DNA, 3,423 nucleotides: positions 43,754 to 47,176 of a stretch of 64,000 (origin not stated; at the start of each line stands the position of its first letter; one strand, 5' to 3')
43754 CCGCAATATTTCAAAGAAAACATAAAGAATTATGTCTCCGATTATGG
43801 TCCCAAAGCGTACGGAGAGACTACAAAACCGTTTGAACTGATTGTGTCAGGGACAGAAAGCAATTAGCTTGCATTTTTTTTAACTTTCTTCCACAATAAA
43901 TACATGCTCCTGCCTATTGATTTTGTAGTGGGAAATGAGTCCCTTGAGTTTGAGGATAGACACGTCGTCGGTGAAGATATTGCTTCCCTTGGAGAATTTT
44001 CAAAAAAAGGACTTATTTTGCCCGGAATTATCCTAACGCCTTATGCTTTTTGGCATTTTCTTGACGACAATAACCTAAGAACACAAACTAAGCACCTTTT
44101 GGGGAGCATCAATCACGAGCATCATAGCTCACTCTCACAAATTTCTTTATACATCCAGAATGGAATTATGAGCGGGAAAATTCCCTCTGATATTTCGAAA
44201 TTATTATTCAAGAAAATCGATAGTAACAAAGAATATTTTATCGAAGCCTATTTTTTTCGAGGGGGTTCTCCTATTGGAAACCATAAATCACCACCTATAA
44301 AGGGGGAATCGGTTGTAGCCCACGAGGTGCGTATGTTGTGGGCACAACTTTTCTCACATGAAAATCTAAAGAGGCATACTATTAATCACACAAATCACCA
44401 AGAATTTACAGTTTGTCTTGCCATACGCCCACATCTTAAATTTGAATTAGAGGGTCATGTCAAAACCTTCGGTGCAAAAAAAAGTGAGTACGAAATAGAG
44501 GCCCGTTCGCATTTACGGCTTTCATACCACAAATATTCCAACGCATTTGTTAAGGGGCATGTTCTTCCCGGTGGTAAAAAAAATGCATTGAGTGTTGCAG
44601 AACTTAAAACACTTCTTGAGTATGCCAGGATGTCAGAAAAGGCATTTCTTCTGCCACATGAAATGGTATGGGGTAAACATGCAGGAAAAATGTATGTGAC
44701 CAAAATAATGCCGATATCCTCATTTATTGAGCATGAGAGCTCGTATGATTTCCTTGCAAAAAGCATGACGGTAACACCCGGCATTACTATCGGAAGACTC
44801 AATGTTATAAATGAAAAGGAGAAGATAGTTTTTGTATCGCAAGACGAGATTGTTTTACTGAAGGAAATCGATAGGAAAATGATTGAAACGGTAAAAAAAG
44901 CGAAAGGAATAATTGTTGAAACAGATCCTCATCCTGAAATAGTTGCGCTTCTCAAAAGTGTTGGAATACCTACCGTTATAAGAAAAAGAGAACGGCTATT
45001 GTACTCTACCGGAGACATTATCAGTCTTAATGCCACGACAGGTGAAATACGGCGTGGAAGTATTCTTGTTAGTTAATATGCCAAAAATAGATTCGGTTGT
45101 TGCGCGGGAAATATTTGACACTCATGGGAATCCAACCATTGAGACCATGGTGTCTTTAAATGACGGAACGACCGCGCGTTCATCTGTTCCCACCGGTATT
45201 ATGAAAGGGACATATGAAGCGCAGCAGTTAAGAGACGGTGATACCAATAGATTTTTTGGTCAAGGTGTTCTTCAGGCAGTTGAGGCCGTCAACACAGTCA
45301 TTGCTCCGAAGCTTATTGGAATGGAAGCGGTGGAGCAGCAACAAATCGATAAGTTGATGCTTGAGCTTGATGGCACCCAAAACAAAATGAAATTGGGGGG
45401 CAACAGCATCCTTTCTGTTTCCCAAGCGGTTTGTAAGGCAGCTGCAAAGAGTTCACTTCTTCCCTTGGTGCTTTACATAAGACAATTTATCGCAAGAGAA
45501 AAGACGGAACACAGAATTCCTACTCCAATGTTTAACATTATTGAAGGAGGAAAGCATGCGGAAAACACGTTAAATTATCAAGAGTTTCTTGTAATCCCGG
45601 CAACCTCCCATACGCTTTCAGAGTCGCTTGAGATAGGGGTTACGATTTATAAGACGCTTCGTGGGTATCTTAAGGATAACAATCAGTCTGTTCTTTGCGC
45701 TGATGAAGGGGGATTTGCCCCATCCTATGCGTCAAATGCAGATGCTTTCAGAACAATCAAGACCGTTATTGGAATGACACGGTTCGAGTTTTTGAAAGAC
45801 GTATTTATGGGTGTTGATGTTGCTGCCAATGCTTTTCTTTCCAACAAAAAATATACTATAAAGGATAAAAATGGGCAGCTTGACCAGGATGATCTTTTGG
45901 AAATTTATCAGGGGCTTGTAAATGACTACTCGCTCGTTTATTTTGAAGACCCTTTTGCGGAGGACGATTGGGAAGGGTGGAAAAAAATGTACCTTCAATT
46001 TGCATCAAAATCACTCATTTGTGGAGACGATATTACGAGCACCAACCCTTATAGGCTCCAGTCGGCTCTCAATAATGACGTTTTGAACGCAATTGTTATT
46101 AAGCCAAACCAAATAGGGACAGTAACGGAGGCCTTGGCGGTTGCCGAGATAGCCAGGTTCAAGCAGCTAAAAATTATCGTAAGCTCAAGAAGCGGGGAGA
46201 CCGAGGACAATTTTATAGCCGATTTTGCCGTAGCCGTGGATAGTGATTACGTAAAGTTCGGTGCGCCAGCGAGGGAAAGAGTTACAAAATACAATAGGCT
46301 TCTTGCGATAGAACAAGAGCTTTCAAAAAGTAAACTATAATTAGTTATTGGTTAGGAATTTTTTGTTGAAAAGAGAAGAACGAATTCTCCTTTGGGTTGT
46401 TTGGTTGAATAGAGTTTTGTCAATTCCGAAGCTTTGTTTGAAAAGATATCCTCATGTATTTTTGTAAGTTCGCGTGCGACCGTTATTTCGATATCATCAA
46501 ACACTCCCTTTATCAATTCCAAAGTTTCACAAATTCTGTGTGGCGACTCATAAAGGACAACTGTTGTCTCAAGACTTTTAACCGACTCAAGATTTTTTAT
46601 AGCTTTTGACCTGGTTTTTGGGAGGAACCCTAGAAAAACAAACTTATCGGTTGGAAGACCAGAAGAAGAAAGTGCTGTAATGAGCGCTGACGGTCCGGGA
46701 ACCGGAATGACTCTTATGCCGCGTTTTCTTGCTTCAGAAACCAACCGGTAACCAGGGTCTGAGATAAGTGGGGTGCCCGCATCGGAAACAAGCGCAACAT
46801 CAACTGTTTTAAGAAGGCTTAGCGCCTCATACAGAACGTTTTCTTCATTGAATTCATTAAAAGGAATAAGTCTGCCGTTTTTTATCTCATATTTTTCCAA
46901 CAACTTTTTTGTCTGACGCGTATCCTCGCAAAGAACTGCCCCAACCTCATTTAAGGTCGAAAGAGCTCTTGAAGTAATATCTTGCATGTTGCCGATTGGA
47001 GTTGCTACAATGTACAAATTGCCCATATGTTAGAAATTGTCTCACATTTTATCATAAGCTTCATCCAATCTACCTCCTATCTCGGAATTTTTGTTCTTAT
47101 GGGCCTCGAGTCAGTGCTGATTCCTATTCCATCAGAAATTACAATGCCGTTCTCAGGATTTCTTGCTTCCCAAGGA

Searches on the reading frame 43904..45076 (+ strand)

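Call 70: search_protein_families(library=pfam, proteins=[window:43904-45076:+], max_evalue=0.001)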
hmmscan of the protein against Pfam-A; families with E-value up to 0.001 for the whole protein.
window:43904-45076:+ (390 aa): 2 families
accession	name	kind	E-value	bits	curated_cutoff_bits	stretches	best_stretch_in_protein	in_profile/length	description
PF01326.24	PPDK_N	-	6e-09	36.1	27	1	21-107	3-91/328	Pyruvate phosphate dikinase, AMP/ATP-binding domain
PF00391.29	PEP-utilizers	-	7.8e-05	22.7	23.1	1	313-380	3-72/72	PEP-utilising enzyme, mobile domain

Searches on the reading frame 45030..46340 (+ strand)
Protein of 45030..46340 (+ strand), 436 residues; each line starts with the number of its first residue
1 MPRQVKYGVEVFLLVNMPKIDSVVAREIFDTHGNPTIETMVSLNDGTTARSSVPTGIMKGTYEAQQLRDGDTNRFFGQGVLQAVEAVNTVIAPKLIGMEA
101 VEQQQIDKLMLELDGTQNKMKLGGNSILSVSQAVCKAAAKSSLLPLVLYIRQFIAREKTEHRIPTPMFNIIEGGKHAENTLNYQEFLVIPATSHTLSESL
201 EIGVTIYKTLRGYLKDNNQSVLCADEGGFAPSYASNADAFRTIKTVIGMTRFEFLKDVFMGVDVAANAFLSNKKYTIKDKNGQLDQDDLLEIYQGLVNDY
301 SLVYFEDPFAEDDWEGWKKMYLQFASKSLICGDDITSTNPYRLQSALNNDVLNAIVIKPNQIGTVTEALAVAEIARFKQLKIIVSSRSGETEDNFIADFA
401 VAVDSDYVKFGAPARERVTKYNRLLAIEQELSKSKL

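Call 70: search_protein_families(library=pfam, proteins=[window:45030-46340:+], max_evalue=0.001)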
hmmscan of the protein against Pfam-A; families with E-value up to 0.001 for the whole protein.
window:45030-46340:+ (436 aa): 3 families
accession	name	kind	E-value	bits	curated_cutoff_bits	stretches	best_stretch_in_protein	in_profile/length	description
PF00113.28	Enolase_C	-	3.5e-76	256.8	21.5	1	162-433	3-283/296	Enolase, C-terminal TIM barrel domain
PF03952.21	Enolase_N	-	8.2e-47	159.1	35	1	20-150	1-131/131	Enolase, N-terminal domain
PF13378.12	MR_MLE_C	-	3.2e-08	34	29.4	1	277-386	48-154/219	Enolase C-terminal domain-like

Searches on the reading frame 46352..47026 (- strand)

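Call 70: search_protein_families(library=pfam, proteins=[window:46352-47026:-], max_evalue=0.001)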
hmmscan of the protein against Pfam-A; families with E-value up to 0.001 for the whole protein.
window:46352-47026:- (224 aa): 1 family
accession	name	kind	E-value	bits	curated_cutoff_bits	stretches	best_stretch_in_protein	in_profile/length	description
PF00590.25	TP_methylase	-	3.5e-30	106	27.8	1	4-202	2-211/212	Tetrapyrrole (Corrin/Porphyrin) Methylases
